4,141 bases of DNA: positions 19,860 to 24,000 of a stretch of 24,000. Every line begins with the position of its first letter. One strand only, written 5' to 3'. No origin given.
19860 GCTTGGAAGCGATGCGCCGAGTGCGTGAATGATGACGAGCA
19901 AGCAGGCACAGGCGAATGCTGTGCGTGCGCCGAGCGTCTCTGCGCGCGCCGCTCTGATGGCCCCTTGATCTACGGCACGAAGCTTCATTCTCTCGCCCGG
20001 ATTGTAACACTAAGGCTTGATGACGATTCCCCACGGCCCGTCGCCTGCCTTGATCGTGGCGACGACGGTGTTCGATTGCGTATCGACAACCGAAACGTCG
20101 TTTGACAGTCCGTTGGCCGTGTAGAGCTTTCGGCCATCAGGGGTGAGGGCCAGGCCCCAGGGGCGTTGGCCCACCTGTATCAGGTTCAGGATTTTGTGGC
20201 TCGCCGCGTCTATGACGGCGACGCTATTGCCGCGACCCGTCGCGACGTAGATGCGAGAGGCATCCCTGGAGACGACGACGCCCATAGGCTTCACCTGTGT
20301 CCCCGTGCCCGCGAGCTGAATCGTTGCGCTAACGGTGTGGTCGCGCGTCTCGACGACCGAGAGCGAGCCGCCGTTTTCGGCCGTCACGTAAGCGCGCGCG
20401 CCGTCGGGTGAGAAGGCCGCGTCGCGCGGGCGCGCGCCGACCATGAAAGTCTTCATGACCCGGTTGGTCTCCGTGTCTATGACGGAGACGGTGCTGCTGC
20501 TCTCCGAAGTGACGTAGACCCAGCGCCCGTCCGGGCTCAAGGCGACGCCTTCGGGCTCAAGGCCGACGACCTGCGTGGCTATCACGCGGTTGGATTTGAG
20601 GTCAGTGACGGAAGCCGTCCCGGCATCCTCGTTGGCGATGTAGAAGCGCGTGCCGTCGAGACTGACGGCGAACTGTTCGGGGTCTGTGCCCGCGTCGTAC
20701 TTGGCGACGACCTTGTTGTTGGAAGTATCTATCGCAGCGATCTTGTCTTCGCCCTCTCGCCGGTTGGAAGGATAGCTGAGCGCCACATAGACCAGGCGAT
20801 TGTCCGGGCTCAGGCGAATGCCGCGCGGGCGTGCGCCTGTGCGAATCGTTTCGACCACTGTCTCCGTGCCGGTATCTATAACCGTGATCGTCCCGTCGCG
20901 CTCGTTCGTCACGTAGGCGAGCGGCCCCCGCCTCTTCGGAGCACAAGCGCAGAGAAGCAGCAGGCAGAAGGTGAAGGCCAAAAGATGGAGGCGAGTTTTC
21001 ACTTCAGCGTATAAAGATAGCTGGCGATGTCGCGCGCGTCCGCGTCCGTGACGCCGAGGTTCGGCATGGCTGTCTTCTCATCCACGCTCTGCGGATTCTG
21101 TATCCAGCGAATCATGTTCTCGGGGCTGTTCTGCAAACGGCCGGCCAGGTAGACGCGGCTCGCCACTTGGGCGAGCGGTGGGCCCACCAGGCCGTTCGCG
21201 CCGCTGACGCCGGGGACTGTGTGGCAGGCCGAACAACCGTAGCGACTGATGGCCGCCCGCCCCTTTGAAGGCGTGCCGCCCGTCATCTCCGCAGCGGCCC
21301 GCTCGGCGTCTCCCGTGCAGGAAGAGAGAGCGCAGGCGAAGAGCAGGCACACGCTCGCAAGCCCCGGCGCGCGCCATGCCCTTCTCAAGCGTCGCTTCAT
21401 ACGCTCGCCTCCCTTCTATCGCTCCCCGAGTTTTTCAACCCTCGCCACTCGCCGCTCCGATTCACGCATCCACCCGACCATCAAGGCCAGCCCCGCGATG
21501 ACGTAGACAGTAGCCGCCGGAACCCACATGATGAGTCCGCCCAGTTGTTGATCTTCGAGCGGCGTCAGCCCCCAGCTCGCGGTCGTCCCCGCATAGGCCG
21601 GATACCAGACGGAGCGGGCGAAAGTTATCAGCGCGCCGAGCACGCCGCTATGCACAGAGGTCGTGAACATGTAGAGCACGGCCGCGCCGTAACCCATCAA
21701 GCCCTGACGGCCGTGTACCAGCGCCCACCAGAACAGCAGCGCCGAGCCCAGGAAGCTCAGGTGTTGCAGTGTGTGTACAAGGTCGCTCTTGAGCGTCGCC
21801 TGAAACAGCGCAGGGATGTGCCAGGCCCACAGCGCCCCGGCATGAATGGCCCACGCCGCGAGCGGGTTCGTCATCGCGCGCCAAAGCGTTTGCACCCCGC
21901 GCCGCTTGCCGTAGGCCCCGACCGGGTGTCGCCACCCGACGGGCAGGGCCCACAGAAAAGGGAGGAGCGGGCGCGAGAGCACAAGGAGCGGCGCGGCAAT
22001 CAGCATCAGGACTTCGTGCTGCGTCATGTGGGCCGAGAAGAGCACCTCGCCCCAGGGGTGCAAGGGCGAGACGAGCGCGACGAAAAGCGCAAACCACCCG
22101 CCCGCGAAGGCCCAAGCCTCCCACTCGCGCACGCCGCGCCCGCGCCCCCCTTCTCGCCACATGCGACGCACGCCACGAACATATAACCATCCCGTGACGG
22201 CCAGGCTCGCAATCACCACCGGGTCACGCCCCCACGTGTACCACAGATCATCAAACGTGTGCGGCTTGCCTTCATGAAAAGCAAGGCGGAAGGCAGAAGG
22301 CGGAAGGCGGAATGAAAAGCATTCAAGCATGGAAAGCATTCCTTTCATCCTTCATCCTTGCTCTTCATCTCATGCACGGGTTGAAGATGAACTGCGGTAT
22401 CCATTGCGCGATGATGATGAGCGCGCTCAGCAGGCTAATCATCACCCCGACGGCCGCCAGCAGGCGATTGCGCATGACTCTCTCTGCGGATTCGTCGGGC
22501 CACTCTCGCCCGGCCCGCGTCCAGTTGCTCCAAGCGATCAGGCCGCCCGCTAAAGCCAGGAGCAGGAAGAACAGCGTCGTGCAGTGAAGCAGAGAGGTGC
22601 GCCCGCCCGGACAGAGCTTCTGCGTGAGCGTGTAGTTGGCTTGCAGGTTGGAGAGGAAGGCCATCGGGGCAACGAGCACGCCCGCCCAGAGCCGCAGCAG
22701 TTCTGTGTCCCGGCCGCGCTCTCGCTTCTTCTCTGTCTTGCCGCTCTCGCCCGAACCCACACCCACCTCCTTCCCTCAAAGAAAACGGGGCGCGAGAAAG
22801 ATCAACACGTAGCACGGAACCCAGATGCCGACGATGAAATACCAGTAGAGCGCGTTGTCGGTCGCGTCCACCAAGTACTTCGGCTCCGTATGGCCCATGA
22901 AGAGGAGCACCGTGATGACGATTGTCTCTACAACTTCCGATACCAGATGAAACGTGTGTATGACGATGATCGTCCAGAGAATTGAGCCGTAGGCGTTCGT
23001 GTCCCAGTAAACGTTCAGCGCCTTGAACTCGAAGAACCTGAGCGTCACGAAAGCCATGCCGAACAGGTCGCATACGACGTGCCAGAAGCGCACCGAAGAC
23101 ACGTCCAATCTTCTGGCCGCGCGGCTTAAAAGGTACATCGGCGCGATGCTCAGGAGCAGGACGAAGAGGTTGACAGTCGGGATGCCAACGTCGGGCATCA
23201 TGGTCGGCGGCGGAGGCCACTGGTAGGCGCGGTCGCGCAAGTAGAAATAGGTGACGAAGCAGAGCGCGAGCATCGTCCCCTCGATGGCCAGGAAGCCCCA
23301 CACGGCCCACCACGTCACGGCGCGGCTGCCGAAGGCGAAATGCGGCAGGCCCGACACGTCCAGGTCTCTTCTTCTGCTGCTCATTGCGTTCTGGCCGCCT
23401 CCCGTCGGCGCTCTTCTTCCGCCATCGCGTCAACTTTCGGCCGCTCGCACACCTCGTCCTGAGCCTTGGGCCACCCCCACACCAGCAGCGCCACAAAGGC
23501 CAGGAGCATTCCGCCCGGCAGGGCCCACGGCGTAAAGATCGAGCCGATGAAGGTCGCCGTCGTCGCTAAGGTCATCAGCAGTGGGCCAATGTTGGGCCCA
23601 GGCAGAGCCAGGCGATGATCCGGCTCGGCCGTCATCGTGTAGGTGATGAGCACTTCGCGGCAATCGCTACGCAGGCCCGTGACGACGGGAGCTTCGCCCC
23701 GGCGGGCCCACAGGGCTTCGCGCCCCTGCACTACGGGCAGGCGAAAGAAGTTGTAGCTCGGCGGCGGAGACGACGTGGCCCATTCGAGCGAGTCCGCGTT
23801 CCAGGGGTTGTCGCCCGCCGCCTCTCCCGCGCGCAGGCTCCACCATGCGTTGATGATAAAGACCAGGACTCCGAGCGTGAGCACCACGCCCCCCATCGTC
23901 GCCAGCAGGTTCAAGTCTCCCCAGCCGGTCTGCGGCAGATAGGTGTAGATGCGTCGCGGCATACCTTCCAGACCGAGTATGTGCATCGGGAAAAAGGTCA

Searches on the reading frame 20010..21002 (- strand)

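Call 9: search_protein_families(library=pfam, proteins=[window:20010-21002:-], max_evalue=0.001)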
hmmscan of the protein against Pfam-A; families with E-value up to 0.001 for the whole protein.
window:20010-21002:- (330 aa): 17 families
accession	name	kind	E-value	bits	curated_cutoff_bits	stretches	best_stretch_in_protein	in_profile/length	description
PF10282.15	Lactonase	-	9.1e-21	74.9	21.7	2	188-312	189-324/344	Lactonase, 7-bladed beta-propeller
PF21783.3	YNCE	-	3.2e-19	69.9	27.1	1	239-284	286-331/339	YNCE-like beta-propeller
PF25174.1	Beta-prop_THOC3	-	9.3e-19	67.9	305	2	134-229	75-168/272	THOC3 beta-propeller domain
PF02239.22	Cytochrom_D1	-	2.5e-18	66.2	25.5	3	84-185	13-114/368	Cytochrome D1 heme domain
PF23414.1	Beta-prop_EML_2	-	2.9e-12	47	90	0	152-229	3-78/266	Echinoderm microtubule-associated protein second beta-propeller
PF08450.18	SGL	-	6.2e-10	39.5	26.3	0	150-202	136-189/246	SMP-30/Gluconolactonase/LRE-like region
PF16819.11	DUF5074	-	6.3e-10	39.1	27.2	0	203-312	110-217/353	Domain of unknown function (DUF5074)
PF24807.1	WD40_CDC20-Fz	-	9.7e-07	28.8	200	0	112-317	24-218/292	CDC20/Fizzy WD40 domain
PF01731.26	Arylesterase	-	2e-06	28.4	21.3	0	149-175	55-81/86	Arylesterase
PF07676.18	PD40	-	2e-06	28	20.9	0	153-168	14-29/38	WD40-like Beta Propeller Repeat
PF24684.1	Vgb_lyase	-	8.3e-06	25.2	50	1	87-329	35-273/290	Virginiamycin B lyase family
PF25168.1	Beta-prop_WDR36-Utp21_2nd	-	1e-05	25.4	84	0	129-202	221-294/335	WDR36/Utp21 second beta-propeller domain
PF20138.4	DUF6528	-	1.4e-05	24.6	23.5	0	250-309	93-153/327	Family of unknown function (DUF6528)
PF24796.1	WDR55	-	0.00028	20.5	200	0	153-271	59-171/296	WDR55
PF13570.13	Beta-prop_ACSF4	-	0.00058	19.8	133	0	160-318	20-172/329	Beta-alanine-activating enzyme, beta-propeller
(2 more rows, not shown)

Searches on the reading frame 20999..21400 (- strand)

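Call 9: search_protein_families(library=pfam, proteins=[window:20999-21400:-], max_evalue=0.001)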
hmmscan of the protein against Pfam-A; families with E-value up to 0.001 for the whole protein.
window:20999-21400:- (133 aa): 2 families
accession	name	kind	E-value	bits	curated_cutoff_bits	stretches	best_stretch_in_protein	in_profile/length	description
PF00034.26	Cytochrom_C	-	1.2e-07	33.3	21.3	1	46-133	3-90/90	Cytochrome c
PF13442.11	Cytochrome_CBB3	-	1.5e-05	25.6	27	1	46-129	5-68/68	Cytochrome C oxidase, cbb3-type, subunit III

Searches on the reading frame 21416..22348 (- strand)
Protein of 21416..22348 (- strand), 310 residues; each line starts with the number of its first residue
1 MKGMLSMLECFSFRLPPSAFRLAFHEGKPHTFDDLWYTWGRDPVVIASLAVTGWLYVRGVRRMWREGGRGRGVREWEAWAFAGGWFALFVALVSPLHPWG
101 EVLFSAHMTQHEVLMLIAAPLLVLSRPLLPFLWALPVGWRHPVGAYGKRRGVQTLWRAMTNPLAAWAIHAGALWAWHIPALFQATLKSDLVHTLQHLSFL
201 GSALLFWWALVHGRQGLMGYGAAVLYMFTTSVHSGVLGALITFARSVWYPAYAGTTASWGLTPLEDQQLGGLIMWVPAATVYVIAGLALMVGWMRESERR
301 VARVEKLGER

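Call 9: search_protein_families(library=pfam, proteins=[window:21416-22348:-], max_evalue=0.001)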
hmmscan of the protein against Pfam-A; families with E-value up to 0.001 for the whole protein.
window:21416-22348:- (310 aa): 1 family
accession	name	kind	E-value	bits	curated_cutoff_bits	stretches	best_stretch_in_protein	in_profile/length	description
PF09678.15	Caa3_CtaG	-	1.7e-62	211.4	27.7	1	54-295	1-236/237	Cytochrome c oxidase caa3 assembly factor (Caa3_CtaG)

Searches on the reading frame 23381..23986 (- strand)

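Call 9: search_protein_families(library=pfam, proteins=[window:23381-23986:-], max_evalue=0.001)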
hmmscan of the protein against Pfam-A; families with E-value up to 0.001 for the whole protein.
window:23381-23986:- (201 aa): 1 family
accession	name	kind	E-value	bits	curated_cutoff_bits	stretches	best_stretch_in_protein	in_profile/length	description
PF00115.25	COX1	-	0.00036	19.9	34.8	1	1-35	398-436/436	Cytochrome C and Quinol oxidase polypeptide I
